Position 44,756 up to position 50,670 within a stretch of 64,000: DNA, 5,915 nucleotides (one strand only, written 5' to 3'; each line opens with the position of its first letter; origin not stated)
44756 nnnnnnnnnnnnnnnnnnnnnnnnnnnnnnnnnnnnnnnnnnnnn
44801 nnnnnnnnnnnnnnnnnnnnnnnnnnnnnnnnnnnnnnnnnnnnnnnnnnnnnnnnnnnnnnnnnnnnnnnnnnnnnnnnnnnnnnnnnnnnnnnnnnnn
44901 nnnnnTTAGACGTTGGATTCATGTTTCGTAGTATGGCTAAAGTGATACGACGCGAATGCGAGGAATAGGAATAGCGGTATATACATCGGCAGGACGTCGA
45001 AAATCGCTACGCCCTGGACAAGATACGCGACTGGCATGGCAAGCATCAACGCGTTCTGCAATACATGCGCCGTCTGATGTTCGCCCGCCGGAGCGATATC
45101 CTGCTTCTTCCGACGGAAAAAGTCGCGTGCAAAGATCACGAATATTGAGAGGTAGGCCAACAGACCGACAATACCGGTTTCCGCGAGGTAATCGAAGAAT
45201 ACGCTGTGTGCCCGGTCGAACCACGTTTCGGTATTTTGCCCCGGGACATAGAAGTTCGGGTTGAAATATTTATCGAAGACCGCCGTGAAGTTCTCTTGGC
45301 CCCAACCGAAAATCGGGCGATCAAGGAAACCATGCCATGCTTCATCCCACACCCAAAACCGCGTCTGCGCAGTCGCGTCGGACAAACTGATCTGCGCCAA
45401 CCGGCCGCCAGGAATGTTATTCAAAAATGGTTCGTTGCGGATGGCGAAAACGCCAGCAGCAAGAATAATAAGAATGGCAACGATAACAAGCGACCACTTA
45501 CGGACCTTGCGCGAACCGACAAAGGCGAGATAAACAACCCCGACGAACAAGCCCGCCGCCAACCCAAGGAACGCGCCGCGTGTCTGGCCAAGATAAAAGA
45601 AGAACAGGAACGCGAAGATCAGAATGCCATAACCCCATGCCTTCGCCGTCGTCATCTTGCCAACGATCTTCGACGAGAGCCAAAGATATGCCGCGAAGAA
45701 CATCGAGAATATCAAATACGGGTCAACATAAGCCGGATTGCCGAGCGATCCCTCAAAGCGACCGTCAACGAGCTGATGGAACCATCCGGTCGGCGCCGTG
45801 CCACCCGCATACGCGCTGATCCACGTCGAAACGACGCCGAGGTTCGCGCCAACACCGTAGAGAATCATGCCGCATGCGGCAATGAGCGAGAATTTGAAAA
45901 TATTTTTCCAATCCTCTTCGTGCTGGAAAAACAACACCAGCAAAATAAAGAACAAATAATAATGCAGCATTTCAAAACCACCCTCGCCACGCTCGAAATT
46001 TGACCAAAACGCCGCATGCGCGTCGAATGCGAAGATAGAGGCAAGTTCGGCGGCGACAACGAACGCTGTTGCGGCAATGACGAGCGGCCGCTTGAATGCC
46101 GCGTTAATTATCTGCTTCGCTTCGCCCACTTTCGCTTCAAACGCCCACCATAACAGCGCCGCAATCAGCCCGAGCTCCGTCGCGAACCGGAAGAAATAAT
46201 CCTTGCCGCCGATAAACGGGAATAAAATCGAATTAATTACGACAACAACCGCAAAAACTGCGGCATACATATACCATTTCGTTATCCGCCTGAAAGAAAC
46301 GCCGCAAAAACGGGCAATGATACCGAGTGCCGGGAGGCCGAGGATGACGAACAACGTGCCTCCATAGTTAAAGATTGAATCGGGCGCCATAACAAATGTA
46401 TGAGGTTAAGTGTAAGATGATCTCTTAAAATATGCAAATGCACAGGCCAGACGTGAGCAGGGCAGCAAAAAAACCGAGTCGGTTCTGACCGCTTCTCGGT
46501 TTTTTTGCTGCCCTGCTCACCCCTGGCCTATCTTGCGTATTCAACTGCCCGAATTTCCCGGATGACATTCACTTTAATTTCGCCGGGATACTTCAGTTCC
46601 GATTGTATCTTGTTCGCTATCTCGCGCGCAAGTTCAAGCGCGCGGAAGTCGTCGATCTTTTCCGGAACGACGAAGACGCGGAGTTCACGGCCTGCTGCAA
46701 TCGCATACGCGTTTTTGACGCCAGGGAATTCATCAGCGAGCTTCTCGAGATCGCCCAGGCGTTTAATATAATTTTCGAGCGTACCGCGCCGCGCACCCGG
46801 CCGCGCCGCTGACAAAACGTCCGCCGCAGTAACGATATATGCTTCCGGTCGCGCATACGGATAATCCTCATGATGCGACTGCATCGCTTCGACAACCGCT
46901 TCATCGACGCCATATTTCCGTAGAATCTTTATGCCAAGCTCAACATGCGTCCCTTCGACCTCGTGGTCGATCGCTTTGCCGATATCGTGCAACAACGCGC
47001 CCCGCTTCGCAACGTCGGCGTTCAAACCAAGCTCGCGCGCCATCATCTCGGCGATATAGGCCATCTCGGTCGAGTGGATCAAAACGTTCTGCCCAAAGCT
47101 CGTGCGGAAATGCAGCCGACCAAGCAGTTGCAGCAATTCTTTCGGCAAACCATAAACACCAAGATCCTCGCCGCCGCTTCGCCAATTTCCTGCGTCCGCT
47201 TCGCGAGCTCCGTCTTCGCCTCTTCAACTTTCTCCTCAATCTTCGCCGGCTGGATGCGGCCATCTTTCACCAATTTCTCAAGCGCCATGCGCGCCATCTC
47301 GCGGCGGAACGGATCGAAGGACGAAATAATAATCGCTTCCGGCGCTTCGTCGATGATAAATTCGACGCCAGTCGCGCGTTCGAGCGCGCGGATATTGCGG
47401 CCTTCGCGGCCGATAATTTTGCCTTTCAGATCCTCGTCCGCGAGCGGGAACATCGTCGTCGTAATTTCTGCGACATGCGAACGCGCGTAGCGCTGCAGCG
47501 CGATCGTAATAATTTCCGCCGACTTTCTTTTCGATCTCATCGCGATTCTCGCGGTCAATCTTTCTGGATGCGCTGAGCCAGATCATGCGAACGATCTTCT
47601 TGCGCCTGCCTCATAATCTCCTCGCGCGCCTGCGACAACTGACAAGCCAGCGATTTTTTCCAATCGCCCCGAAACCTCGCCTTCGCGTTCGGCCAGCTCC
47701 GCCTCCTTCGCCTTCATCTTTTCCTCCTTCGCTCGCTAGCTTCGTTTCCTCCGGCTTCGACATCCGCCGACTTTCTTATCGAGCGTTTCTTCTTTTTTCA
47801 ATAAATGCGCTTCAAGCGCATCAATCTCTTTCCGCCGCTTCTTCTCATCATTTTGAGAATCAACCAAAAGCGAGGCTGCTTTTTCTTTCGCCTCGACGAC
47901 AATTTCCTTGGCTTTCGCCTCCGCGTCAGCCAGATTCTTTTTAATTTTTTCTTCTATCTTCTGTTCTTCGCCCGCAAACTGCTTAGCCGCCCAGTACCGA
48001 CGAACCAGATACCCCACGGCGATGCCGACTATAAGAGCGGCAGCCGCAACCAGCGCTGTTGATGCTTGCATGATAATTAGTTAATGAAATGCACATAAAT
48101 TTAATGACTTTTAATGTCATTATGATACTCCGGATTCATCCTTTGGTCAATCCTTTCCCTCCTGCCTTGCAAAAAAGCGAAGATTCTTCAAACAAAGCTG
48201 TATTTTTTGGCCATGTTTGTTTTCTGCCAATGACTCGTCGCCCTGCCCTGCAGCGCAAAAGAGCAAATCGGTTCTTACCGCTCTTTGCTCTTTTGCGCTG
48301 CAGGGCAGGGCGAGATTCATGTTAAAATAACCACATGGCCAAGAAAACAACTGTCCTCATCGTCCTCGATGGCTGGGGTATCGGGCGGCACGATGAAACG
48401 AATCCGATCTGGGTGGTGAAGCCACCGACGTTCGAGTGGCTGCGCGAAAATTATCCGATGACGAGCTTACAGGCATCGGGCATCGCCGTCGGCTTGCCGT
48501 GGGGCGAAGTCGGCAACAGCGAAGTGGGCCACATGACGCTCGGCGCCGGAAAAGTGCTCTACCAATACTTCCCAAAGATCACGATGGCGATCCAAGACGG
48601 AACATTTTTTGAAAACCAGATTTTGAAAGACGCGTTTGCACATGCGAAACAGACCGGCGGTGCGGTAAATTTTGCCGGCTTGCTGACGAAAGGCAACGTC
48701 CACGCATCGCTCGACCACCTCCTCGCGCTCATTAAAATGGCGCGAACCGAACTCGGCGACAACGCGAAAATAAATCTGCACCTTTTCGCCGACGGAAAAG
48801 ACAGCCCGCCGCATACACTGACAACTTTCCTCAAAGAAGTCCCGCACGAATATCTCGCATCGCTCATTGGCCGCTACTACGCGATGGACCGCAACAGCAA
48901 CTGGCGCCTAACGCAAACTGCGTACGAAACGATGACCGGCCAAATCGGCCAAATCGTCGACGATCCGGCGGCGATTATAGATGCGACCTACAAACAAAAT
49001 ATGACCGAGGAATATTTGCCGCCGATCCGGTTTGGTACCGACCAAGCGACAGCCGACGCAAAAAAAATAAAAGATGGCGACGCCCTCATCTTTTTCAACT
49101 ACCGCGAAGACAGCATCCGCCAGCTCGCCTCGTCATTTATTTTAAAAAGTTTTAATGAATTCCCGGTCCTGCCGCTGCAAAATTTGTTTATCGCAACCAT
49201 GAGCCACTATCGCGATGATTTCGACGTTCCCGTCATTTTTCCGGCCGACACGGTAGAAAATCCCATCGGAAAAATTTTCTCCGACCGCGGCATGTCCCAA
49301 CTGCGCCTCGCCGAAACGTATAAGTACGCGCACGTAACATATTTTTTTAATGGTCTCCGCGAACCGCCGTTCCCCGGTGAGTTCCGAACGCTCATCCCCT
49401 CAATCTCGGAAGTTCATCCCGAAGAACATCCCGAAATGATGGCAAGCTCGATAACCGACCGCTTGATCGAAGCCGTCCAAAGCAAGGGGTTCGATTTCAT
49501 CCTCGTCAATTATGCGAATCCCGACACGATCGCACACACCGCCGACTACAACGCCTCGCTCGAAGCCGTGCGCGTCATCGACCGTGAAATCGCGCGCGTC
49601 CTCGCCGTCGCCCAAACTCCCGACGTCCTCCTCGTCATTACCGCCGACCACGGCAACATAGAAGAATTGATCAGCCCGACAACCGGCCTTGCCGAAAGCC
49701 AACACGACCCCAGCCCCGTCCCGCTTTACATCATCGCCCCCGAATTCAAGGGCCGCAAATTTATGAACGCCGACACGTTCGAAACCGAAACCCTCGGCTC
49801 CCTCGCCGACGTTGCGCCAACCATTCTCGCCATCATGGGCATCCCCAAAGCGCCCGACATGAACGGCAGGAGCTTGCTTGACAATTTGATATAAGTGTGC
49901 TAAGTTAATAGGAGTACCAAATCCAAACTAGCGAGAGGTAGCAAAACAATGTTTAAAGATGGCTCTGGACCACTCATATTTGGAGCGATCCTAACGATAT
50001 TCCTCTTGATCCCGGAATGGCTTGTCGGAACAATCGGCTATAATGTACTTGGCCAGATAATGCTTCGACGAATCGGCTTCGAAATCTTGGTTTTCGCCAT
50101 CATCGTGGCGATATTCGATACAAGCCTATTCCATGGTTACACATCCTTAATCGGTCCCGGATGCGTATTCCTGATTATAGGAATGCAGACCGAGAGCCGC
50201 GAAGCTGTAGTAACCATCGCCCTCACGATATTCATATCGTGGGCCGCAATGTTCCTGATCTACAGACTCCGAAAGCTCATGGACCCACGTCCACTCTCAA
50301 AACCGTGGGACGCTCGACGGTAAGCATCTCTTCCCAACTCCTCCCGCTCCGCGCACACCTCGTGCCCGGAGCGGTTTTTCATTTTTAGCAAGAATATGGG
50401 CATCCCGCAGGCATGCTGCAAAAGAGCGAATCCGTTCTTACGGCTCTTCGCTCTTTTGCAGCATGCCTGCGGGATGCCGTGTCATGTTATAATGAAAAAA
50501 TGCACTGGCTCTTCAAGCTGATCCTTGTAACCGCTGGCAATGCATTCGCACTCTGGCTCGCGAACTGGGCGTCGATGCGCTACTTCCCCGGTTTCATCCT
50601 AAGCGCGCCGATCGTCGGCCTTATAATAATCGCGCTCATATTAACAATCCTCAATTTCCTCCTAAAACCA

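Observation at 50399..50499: Members 3 and 4 share a 40-nt core that differs only by compensatory base-pair changes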

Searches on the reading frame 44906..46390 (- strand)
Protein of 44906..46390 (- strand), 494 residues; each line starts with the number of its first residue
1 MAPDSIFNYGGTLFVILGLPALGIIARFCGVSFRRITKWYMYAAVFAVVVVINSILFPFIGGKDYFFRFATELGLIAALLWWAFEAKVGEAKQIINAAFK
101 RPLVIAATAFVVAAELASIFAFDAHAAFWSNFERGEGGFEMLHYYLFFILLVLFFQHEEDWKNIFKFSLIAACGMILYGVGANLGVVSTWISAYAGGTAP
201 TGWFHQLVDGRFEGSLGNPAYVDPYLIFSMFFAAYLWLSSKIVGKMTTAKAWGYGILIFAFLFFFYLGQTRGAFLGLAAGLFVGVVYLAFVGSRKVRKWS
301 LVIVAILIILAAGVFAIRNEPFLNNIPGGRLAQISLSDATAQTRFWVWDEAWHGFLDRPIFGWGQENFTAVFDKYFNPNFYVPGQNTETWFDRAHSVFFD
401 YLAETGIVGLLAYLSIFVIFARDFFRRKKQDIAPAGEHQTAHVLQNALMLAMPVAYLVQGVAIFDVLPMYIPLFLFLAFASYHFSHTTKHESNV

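Call 14: search_protein_families(library=pfam, proteins=[window:44906-46390:-])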
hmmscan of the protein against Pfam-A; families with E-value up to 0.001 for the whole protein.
window:44906-46390:- (494 aa): 1 family
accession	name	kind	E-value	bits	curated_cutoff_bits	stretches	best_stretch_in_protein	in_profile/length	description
PF04932.20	Wzy_C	-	1.4e-21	77.3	31.7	1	257-414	2-149/149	O-Antigen ligase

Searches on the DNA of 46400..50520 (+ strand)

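Call 44: search_rna_families(source=window, start=46400, end=50520, threshold=evalue, max_evalue=10)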
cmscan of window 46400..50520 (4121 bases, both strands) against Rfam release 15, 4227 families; matches with E-value up to 10: 18.
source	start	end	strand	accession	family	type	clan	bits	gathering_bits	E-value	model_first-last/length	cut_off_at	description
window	48236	48315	-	RF03293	mir-4672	Gene; miRNA;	-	38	98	2.7e-05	1-81/81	no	mir-4672 microRNA precursor family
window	50399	50478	-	RF03491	mir-3146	Gene; miRNA;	-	35.1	96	0.0003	1-79/79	no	mir-3146 microRNA precursor family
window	46446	46527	+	RF03325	mir-4872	Gene; miRNA;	-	32.5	58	0.00042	1-76/76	no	mir-4872 microRNA precursor family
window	50402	50480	+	RF01045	mir-544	Gene; miRNA;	-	30.5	66.5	0.0047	1-84/84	no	mir-544 microRNA precursor family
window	50404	50473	-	RF03841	mir-8941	Gene; miRNA;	-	29.3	80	0.069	1-84/84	no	mir-8941 microRNA precursor family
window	48232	48320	+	RF03483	MIR319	Gene; miRNA;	-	29.1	54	0.0027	1-92/92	no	MIR319 microRNA precursor family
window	46443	46529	-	RF04083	MIR528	Gene; miRNA;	-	26.3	62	0.03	1-89/89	no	MIR528 microRNA precursor family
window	46454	46519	+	RF01939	mir-761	Gene; miRNA;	-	25.7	82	0.04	1-65/65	no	mir-761 microRNA precursor family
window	50397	50480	+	RF04244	MIR169_6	Gene; miRNA;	CL00098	24.7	54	0.054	1-99/99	no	MIR169_6 microRNA precursor family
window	46461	46515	+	RF03408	mir-5890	Gene; miRNA;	-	23.1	54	0.095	8-75/78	no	mir-5890 microRNA precursor family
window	50417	50460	+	RF04296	mir-485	Gene; miRNA;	CL00149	21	70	0.51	1-73/73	no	mir-485 microRNA precursor family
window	47774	47823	-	RF02925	6A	Gene; sRNA;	-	19.9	41.2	3.3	1-52/52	no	6A RNA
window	46438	46535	+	RF00690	MIR408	Gene; miRNA;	-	19.7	64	0.24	1-126/126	no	MIR408 microRNA precursor family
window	46426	46508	+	RF02891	AgrB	Gene; antisense;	-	19.3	40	7.8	1-84/84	no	ArsR-gov region gene B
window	50426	50482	-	RF01676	P31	Gene; sRNA;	-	18.2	40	5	1-82/82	no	Pseudomonas sRNA P31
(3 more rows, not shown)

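Call 47: search_dna_similar(query=window:50399-50478:+, collection=phages, mode=distant, max_evalue=10, max_rows=10)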
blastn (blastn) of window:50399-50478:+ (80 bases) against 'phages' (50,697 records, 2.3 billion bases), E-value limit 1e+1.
Records with a match: 8; places in all: 9; records where one place covers at least 80% of the query: 0.
Best place of each record, by identity: >=99% 5; 80-90% 3.
By first word of the organism name: Escherichia 5; Streptomyces 2; Ralstonia 1.
By host as written in the record: Escherichia coli str. K-12 substr. MG1655 4; Streptomyces griseus ATCC 10137 1; Streptomyces viridochromogenes DSM40736 1; Ralstonia pseudosolanacearum 1; Escherichia sp. 1.
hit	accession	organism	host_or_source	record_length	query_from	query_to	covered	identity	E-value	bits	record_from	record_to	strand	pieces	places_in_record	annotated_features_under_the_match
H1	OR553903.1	Streptomyces phage Phredrick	Streptomyces griseus ATCC 10137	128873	15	48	43%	82.4%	2e+0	36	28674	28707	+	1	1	38: tape measure protein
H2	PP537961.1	Streptomyces phage Francob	Streptomyces viridochromogenes DSM40736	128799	15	48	43%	82.4%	2e+0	36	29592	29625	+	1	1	38: tape measure protein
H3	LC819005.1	Ralstonia phage FLC1-1B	Ralstonia pseudosolanacearum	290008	7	32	33%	88.5%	8e+0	35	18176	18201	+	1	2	hypothetical protein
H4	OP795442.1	Escherichia phage A7_1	Escherichia coli str. K-12 substr. ...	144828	16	34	24%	100.0%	2e+0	36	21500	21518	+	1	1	hypothetical protein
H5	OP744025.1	Escherichia phage A5-4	Escherichia coli str. K-12 substr. ...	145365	16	34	24%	100.0%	2e+0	36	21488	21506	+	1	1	hypothetical protein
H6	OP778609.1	Escherichia phage A73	Escherichia coli str. K-12 substr. ...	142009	16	34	24%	100.0%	2e+0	36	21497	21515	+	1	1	hypothetical protein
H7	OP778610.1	Escherichia phage W70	Escherichia coli str. K-12 substr. ...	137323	16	34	24%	100.0%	2e+0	36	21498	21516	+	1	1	hypothetical protein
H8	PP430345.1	Escherichia phage vB_EcoM-LTH01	Escherichia sp.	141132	16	34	24%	100.0%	2e+0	36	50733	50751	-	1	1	hypothetical protein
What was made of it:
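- Tried and rejected: blastn against the phage collection gave only chance hits (call 47).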

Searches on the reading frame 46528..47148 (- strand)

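Call 14: search_protein_families(library=pfam, proteins=[window:46528-47148:-])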
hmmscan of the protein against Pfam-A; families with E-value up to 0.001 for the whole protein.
window:46528-47148:- (206 aa): 2 families
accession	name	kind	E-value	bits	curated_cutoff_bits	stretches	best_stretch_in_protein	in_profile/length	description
PF01966.28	HD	-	1.4e-19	70.9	22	1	22-114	1-115/116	HD domain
PF08668.18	HDOD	-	1.4e-06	28.4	22.9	0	23-60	96-134/196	HDOD domain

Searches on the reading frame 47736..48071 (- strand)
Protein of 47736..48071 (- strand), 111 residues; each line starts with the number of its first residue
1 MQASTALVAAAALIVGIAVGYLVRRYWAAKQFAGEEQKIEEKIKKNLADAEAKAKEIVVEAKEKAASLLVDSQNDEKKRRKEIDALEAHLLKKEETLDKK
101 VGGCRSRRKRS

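Call 14: search_protein_families(library=pfam, proteins=[window:47736-48071:-])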
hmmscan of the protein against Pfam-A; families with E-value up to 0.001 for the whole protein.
window:47736-48071:- (111 aa): 1 family
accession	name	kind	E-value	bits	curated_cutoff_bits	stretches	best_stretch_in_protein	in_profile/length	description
PF12072.13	RNase_Y_N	-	5.1e-16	59.1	32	1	7-103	4-100/201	RNase Y N-terminal region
